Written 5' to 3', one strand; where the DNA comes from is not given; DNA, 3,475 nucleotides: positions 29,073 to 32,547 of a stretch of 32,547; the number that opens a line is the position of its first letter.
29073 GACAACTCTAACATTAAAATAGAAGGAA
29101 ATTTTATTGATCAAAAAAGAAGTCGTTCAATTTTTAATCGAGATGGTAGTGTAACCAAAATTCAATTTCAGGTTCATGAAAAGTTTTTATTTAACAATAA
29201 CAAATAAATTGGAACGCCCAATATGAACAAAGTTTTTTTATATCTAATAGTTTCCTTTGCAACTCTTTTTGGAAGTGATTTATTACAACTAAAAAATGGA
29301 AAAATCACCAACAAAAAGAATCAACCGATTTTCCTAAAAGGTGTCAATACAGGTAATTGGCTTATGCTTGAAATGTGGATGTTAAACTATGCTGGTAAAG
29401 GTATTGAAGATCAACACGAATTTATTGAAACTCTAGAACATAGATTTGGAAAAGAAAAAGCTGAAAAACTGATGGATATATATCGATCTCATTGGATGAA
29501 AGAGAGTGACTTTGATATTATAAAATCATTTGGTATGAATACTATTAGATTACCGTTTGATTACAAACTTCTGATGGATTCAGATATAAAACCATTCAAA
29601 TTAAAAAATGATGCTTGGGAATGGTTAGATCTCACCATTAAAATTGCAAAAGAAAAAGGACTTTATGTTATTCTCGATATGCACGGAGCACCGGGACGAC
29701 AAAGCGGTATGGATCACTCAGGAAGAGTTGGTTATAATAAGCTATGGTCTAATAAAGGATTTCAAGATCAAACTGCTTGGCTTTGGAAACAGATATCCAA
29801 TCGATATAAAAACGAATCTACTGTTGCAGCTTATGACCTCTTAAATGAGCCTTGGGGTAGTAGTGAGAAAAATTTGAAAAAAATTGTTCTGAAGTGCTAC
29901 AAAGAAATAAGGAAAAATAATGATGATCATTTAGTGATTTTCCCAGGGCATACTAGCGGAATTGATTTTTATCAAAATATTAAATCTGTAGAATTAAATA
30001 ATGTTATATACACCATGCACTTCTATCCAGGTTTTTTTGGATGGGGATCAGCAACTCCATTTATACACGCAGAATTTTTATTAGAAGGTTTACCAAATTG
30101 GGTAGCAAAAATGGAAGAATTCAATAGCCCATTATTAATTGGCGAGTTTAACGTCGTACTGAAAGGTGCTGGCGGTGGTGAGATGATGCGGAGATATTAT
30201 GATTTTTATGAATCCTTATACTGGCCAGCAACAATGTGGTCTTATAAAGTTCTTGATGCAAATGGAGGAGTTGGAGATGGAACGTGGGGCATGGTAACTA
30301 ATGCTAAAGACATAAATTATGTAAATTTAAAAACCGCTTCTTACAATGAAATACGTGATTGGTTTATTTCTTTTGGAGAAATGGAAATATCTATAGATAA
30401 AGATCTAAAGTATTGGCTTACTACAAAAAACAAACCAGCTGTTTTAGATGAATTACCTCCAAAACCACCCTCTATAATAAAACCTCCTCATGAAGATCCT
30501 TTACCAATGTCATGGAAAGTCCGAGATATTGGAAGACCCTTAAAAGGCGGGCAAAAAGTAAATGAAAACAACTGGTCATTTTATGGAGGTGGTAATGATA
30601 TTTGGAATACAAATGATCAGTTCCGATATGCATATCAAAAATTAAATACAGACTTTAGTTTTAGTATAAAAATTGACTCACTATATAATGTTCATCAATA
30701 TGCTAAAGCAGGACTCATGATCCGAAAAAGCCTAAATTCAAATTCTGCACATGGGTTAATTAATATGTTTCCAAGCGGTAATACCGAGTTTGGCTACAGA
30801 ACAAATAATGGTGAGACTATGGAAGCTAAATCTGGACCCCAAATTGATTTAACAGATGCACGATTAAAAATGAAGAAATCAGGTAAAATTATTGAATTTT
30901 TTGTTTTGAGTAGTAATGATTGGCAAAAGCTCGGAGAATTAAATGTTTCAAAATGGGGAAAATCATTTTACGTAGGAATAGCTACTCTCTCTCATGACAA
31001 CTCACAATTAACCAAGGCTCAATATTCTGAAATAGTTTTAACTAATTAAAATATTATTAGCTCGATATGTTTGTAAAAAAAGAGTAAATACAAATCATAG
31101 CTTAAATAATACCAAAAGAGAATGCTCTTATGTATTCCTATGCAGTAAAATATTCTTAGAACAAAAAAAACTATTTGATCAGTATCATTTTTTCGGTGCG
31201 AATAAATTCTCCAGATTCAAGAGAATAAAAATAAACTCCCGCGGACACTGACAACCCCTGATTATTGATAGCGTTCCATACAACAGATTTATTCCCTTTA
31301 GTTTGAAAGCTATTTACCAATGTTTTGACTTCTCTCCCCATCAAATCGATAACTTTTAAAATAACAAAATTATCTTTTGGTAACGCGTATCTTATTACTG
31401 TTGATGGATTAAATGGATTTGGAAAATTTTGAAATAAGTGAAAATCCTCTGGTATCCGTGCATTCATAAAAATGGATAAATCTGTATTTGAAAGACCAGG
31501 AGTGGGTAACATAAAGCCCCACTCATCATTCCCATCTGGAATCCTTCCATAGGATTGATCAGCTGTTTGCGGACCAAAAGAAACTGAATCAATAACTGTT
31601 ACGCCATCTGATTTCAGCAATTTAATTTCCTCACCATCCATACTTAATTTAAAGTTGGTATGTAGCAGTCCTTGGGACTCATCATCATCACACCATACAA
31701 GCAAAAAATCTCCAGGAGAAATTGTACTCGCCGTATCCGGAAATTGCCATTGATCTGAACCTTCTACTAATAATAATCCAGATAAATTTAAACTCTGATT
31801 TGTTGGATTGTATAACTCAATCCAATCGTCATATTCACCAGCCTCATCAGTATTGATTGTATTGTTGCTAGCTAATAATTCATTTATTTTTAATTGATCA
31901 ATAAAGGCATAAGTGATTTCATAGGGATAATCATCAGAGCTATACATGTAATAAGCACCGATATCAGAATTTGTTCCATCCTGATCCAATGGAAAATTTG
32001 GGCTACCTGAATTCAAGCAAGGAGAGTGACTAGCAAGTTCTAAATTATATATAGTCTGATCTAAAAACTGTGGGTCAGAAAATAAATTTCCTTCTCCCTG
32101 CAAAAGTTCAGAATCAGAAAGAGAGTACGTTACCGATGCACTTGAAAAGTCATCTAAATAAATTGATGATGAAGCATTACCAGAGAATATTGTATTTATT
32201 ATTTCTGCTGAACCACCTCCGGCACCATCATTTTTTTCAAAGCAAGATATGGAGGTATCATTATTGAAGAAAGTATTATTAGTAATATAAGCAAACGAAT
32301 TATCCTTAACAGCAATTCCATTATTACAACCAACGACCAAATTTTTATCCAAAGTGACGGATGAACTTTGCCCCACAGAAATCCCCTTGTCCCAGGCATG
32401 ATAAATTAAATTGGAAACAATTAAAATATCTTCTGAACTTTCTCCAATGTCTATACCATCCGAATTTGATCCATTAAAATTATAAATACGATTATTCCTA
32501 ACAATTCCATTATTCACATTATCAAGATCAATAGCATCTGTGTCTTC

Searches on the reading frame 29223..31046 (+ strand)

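Call 19: search_protein_families(library=pfam, proteins=[window:29223-31046:+], max_evalue=0.00001)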
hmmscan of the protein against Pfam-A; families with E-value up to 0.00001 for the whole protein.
window:29223-31046:+ (608 aa): 1 family
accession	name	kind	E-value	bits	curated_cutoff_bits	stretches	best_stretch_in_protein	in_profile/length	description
PF00150.24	Cellulase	-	2.6e-30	106.3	23.5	1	88-342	14-269/272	Cellulase (glycosyl hydrolase family 5)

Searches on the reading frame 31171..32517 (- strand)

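Call 19: search_protein_families(library=pfam, proteins=[window:31171-32517:-], max_evalue=0.00001)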
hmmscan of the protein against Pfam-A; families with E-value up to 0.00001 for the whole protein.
window:31171-32517:- (448 aa): 3 families
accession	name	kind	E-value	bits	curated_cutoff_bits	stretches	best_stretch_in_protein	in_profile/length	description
PF00932.25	LTD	-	2.5e-14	54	34.3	1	208-314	7-107/109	Lamin Tail Domain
PF13229.12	Beta_helix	-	4.2e-09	36.7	25.9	1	2-94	55-146/158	Right handed beta helix region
PF05048.19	NosD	-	1.5e-06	28.3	23.6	1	17-122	36-180/212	Periplasmic copper-binding protein (NosD)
